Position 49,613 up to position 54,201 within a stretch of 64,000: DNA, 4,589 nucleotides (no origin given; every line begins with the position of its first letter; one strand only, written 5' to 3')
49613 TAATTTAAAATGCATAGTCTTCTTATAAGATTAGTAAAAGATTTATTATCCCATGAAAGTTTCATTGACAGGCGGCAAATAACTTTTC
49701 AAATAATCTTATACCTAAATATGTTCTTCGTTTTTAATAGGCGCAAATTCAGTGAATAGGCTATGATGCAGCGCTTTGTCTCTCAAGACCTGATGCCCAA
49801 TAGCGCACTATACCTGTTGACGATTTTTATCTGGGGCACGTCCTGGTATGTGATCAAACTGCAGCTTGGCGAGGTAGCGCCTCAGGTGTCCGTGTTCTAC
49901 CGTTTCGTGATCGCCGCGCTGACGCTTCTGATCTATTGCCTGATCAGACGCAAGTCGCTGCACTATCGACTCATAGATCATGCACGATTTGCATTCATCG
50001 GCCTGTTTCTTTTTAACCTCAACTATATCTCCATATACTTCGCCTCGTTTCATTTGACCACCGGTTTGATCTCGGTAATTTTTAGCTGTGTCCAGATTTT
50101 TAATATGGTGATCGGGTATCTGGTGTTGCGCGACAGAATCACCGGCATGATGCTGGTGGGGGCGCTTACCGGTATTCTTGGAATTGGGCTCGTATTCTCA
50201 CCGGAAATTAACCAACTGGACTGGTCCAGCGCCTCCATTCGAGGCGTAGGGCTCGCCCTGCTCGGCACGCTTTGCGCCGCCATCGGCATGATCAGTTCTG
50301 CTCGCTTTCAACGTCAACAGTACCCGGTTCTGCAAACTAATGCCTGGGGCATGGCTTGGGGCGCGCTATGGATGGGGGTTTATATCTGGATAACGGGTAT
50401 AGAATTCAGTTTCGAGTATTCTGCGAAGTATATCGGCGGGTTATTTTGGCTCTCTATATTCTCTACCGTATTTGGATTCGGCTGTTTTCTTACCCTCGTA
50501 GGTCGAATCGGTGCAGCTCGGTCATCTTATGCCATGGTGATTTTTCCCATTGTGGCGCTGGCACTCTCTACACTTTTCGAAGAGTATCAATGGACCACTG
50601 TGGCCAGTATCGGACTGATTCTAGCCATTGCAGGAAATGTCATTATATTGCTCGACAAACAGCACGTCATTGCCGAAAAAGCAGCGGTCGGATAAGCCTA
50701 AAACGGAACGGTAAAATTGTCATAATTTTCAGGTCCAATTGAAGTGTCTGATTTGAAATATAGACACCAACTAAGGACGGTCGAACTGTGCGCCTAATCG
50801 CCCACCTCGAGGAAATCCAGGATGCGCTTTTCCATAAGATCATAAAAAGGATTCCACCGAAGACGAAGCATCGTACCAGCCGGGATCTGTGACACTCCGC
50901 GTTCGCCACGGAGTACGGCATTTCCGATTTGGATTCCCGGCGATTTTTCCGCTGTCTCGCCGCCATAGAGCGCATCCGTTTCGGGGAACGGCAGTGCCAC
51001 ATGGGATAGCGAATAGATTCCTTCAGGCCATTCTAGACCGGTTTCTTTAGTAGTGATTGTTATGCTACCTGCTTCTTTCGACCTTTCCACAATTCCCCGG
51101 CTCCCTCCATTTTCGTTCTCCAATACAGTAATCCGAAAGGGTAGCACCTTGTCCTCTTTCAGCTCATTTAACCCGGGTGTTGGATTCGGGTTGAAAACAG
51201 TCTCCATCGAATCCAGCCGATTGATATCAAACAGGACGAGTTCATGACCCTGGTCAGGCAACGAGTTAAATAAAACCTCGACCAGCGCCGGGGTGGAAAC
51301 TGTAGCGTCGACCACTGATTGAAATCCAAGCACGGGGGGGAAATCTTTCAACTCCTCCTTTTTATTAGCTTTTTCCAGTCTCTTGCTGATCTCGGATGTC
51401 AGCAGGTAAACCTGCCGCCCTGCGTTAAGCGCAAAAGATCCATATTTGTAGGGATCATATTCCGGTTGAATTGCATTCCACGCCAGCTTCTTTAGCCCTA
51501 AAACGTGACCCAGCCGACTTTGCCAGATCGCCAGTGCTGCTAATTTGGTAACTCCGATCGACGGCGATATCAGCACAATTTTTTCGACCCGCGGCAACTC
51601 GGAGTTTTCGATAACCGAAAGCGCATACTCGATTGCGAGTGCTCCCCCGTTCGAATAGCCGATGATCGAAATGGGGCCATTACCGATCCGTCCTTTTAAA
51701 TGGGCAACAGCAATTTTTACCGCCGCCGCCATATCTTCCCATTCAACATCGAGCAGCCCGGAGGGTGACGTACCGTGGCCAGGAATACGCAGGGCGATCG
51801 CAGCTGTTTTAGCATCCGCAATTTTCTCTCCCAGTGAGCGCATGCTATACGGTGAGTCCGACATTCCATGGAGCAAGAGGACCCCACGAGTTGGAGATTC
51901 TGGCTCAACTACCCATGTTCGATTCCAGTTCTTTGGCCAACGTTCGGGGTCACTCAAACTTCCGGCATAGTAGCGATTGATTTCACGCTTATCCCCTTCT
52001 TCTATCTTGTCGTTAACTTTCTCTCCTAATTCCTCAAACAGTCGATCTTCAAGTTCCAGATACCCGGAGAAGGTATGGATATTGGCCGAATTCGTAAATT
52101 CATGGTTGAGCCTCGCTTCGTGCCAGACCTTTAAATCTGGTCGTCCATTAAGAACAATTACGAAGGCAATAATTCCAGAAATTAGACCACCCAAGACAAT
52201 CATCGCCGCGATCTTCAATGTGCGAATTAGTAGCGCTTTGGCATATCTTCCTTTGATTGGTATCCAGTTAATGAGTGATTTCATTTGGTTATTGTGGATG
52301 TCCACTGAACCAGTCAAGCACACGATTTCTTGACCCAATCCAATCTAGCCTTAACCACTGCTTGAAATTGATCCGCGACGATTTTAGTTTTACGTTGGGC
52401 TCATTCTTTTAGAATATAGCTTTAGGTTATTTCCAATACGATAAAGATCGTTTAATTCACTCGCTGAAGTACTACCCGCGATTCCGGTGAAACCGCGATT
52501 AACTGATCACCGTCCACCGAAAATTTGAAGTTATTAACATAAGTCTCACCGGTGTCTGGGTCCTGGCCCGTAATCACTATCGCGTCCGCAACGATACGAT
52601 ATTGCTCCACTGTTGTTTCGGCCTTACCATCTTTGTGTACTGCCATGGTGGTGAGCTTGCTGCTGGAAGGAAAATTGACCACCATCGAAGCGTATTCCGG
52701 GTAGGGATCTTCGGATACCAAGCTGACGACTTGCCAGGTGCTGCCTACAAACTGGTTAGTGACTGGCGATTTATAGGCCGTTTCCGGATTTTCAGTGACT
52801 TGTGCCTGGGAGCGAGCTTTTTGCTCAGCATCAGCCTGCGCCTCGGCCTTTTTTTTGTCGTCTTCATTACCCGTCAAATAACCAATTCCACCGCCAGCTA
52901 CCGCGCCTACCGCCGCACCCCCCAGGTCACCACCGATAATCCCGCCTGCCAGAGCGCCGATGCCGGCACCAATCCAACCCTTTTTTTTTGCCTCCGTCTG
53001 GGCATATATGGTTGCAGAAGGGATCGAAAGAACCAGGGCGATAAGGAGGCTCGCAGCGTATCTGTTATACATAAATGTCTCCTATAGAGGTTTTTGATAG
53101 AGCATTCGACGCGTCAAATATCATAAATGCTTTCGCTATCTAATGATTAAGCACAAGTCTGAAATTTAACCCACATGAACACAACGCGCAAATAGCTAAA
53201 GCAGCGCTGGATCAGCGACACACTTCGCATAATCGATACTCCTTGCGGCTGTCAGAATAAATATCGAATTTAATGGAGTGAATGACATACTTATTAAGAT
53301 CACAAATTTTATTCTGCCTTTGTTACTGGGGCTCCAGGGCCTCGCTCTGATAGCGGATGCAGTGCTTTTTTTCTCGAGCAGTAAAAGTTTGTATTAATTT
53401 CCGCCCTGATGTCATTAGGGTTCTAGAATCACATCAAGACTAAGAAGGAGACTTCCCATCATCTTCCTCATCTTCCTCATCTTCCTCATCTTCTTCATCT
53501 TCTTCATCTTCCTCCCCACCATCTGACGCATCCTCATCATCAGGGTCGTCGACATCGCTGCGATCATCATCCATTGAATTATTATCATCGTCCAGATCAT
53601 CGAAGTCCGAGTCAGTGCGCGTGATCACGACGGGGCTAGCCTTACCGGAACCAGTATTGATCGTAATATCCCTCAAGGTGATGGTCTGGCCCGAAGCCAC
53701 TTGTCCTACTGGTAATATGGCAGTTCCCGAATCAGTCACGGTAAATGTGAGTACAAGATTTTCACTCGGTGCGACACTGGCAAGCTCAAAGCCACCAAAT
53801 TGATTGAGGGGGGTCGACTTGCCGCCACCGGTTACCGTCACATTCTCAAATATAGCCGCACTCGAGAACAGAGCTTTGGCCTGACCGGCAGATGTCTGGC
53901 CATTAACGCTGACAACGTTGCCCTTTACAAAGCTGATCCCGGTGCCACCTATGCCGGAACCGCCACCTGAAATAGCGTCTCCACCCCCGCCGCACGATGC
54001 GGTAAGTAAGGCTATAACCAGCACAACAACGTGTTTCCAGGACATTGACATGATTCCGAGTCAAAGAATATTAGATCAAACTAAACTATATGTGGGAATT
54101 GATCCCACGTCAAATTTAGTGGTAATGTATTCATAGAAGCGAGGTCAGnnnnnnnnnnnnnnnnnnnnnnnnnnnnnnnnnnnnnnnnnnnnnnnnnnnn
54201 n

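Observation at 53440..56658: Uncharacterised envelope locus: two poly-acidic-tailed lipoproteins, an HTH-like protein and a membrane protein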

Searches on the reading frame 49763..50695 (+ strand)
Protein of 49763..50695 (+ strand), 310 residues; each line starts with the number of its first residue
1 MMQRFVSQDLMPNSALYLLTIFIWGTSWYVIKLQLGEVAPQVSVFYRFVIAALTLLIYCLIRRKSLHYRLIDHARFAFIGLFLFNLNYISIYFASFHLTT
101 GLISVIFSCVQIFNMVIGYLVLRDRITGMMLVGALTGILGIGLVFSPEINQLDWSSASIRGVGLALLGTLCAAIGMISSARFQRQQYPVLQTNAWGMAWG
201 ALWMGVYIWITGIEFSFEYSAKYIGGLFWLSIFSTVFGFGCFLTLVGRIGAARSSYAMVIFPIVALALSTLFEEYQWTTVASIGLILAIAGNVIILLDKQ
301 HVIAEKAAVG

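Call 3: search_protein_families(library=pfam, proteins=[window:49763-50695:+], max_evalue=1)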
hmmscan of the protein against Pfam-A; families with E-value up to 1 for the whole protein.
window:49763-50695:+ (310 aa): 2 families
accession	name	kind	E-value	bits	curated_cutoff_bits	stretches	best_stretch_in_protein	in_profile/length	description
PF00892.27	EamA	-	3.4e-27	95.8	28.2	2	16-145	6-134/135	EamA-like transporter family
PF06785.16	UPF0242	-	0.34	11.4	33.5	1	254-306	10-62/194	Uncharacterised protein family (UPF0242) N-terminus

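Call 4: search_protein_families(library=ncbifam, proteins=[window:49763-50695:+], max_evalue=1)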
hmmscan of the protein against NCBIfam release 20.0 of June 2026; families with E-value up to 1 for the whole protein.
window:49763-50695:+ (310 aa): 3 families
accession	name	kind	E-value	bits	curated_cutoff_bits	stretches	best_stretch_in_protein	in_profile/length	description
TIGR00950.1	2A78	equivalog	1.7e-21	76.8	230.2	1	24-291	1-262/264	carboxylate/amino acid/amine transporter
NF008432.0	PRK11272.1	equivalog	8.8e-14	51.4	270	1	14-300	13-290/294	drug/metabolite exporter YedA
NF008523.0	PRK11453.1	equivalog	4.7e-10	39.5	472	1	15-297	7-287/299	O-acetylserine/cysteine exporter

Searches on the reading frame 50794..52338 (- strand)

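Call 3: search_protein_families(library=pfam, proteins=[window:50794-52338:-], max_evalue=1)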
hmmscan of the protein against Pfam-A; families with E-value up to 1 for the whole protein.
window:50794-52338:- (514 aa): 10 families
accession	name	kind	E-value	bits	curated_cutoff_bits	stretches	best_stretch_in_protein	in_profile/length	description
PF12146.15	Hydrolase_4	-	2.1e-11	44.1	27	1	149-281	3-131/239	Serine aminopeptidase, S33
PF12697.13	Abhydrolase_6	-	3e-10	41.5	26.3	1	153-289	1-122/217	Alpha/beta hydrolase family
PF00561.26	Abhydrolase_1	-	3.4e-09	37.2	25.8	1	153-276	3-124/245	alpha/beta hydrolase fold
PF06028.17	DUF915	-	1.4e-05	25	22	1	201-257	83-139/255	Alpha/beta hydrolase of unknown function (DUF915)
PF07859.19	Abhydrolase_3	-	0.00021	21.6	25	1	192-264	41-110/210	alpha/beta hydrolase fold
PF00975.26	Thioesterase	-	0.00025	21.8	26.4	1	167-257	17-100/226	Thioesterase domain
PF02089.21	Palm_thioest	-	0.0029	17.8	26.8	1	153-269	2-119/254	Palmitoyl protein thioesterase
PF02230.22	Abhydrolase_2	-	0.011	16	23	0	213-241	97-125/217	Phospholipase/Carboxylesterase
PF05057.20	DUF676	-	0.011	15.7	20.3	1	153-254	8-116/217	Putative serine esterase (DUF676)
PF01764.32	Lipase_3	-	0.17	12.2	22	1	207-267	49-111/140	Lipase (class 3)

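Call 4: search_protein_families(library=ncbifam, proteins=[window:50794-52338:-], max_evalue=1)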
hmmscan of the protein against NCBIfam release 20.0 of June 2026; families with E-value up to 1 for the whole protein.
window:50794-52338:- (514 aa): 12 families
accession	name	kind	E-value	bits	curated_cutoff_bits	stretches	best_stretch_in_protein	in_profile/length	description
TIGR03695.1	menH_SHCHC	equivalog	1.6e-12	47.4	208.55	1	153-265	5-110/252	2-succinyl-6-hydroxy-2,4-cyclohexadiene-1-carboxylate synthase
TIGR03056.1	bchO_mg_che_rel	equivalog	2.2e-08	33.5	172.55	1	141-241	17-115/278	alpha/beta fold hydrolase BchO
NF011457.0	PRK14875.1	equivalog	2.9e-08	33.1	307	1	100-260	98-232/372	acetoin dehydrogenase dihydrolipoyllysine-residue acetyltransferase subunit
NF008340.0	PRK11126.1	equivalog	8.3e-06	25.2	261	1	152-244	16-101/255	2-succinyl-6-hydroxy-2,4-cyclohexadiene-1-carboxylate synthase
NF052543.1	PhlpBipLPA4030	equivalog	1.5e-05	24.4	450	1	143-261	63-179/312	phospholipase BipL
NF058665.1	HaHSL_fam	equivalog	2.1e-05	24.1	320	1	146-268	56-176/260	hormone-sensitive lipase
NF050089.1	i_nPHAscl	equivalog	0.00015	20.9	300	1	149-258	17-116/288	intracellular short-chain-length polyhydroxyalkanoate depolymerase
NF051488.1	bifunc_PcaDC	exception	0.0015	17.8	390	1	179-278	40-127/375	bifunctional 3-oxoadipate enol-lactonase/4-carboxymuconolactone decarboxylase PcaDC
NF008525.0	PRK11460.1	equivalog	0.0029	16.9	191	1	143-191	8-57/232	esterase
NF052352.1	TriaclglyLipLipYMycb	equivalog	0.029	13.5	450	1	218-266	254-301/397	triacylglycerol lipase LipY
NF033854.1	esterase_BioV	equivalog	0.055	13.3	150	1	223-264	24-60/167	pimelyl-ACP methyl ester esterase BioV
NF051487.1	bifunc_PcaCD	exception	0.22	10.6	430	1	149-278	171-289/413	bifunctional 4-carboxymuconolactone decarboxylase/3-oxoadipate enol-lactonase PcaCD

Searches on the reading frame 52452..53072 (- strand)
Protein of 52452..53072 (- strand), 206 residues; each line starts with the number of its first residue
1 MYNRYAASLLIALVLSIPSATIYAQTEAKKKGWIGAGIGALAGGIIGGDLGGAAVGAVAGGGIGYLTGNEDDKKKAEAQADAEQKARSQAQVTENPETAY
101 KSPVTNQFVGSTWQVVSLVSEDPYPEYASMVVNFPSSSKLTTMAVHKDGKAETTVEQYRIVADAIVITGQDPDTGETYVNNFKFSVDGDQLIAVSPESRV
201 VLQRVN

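Call 3: search_protein_families(library=pfam, proteins=[window:52452-53072:-], max_evalue=1)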
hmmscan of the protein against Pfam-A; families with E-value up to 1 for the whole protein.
window:52452-53072:- (206 aa): 8 families
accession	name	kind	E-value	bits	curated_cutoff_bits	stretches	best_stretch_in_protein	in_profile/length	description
PF13488.11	Gly-zipper_Omp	-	3.5e-06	27.3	25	1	32-74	3-45/46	Glycine zipper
PF13441.11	Gly-zipper_YMGG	-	1.8e-05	24.7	28.9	1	28-69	3-44/45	YMGG-like Gly-zipper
PF05818.17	TraT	-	7.5e-05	23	31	1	9-136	64-160/214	Enterobacterial TraT complement resistance protein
PF20721.2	C19orf12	-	0.0026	18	30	1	26-73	40-85/163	C19orf12-like protein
PF05433.20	Rick_17kDa_Anti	-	0.0053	17.1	24.2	3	34-69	1-40/43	Glycine zipper 2TM domain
PF12051.14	DUF3533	-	0.052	12.9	27.6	1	71-181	38-143/380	Protein of unknown function (DUF3533)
PF17508.7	MccV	-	0.12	13.4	27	1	34-68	23-56/104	Microcin V bacteriocin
PF04829.18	PT-VENN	-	0.57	10.8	20.3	0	38-60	19-41/52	Pre-toxin domain with VENN motif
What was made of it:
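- Closest known: SlyB/Pcp-type glycine-zipper outer-membrane proteins. Same: The upstream gene at 52452-53072 matches Gly-zipper_Omp above its cutoff (27.3 against 25 bits, call 3).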

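Call 4: search_protein_families(library=ncbifam, proteins=[window:52452-53072:-], max_evalue=1)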
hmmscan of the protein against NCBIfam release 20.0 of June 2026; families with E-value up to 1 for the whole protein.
window:52452-53072:- (206 aa): 8 families
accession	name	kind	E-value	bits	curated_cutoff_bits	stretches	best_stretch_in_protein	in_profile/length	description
NF053611.1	YiaD_Gzip_OmpA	equivalog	3.1e-08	33.6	175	1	21-97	18-94/206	YiaD family glycine zipper/OmpA-like lipoprotein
TIGR03789.1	pdsO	hypoth_equivalog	1.3e-07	31.5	152.2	1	24-94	35-103/243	sortase-associated OmpA-like protein PdsO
NF038224.1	OmpA_like_CmpA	equivalog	0.00033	20.3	300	1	24-76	33-85/233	C-OmpA-like family protein CmpA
NF007830.1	PRK10540.1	equivalog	0.0053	16.6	98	1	6-62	10-69/72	osmotically-inducible lipoprotein OsmB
NF053612.1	anchor_PA1041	equivalog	0.0056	16.7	250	1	26-143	26-153/236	PA1041 family peptidoglycan-binding anchor lipoprotein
TIGR01909.1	C_GCAxxG_C_C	subfamily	0.12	12.5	47.4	1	40-84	29-73/120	C-GCAxxG-C-C family (seleno)protein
NF007804.1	PRK10510.1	equivalog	0.14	11.4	307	1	8-79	11-93/219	OmpA family lipoprotein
NF053524.1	thylo_ssl2009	equivalog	0.72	10.6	58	1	48-97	10-61/90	ssl2009 family thylakoid membrane protein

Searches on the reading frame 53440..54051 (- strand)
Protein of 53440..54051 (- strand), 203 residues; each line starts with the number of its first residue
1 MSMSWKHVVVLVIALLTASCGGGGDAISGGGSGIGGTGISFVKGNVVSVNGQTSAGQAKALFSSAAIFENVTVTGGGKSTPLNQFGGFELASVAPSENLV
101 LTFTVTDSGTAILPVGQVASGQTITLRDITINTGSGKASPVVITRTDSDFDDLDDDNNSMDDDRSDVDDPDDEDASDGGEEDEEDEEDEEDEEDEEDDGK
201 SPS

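Call 3: search_protein_families(library=pfam, proteins=[window:53440-54051:-], max_evalue=1)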
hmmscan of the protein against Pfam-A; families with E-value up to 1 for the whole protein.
window:53440-54051:- (203 aa): 3 families
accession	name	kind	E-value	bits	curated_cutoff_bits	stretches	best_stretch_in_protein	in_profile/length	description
PF25706.1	HCMV_UL116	-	0.11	12.1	30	1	47-191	71-209/336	Human cytomegalovirus UL116 protein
PF01765.24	RRF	-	0.14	12.4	29.7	1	63-108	13-53/164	Ribosome recycling factor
PF02724.19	CDC45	-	0.19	10.4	34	1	147-197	108-159/624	CDC45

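Call 4: search_protein_families(library=ncbifam, proteins=[window:53440-54051:-], max_evalue=1)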
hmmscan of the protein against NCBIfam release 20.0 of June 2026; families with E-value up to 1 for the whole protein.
window:53440-54051:- (203 aa): 3 families
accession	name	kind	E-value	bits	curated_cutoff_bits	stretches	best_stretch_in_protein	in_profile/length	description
NF053642.1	Mfer764_fam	equivalog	0.087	11.7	560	1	30-141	48-154/393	Mfer764 family protein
NF006574.0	PRK09098.1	subfamily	0.34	10.3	278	1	152-199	228-275/277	HrpE/YscL family type III secretion apparatus protein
TIGR00927.1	2A1904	subfamily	0.65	7.6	710.1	1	156-197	951-994/1209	K+-dependent Na+/Ca+ exchanger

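Call 77: search_solved_structures(query=A4, max_evalue=1)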
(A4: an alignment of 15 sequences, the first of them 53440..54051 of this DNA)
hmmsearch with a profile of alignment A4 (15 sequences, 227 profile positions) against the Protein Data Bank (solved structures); distinct sequences matched with E-value up to 1: 3.
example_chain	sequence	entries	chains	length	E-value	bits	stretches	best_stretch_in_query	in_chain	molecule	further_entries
5z8i_A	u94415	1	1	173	0.0043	19.5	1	89-182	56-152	Heat shock protein SSA1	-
6zhi_A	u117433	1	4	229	0.076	15.4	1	89-193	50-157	Heat shock protein 70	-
3vxb_A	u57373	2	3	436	0.52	12.7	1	13-59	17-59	Putative sugar-binding lipoprotein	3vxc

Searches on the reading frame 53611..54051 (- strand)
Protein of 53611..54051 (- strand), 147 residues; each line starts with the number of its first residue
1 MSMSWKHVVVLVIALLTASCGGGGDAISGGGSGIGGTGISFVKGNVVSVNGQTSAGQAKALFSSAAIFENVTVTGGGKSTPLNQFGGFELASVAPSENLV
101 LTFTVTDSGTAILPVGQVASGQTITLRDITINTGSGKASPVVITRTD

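Call 68: find_homologous_proteins(query=window:53611-54051:-, max_evalue=0.001)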
Query seq(147 aa) (147 aa): 10 proteins with E <= 0.001 among 210 candidates.
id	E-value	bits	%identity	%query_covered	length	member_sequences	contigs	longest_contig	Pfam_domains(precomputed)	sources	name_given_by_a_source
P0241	1.1e-71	257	91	99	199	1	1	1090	-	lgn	-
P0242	3.1e-54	201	71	99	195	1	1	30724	-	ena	-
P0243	8.8e-54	199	71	99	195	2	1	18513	-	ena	-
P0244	1.8e-51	192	73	94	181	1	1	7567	-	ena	-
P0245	2.0e-48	182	67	99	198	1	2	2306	-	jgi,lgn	jgi:hypothetical protein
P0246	5.4e-48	181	67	98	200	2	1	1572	-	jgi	jgi:hypothetical protein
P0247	5.9e-44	168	62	97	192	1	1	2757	-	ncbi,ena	-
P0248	4.9e-26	109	48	90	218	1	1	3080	-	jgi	jgi:hypothetical protein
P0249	7.4e-19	86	43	95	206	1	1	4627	-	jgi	jgi:hypothetical protein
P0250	6.6e-18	83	45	95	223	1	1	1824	-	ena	-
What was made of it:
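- Tried and rejected: It found only 10 relatives, because the family evolves too fast for that tool (call 68).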
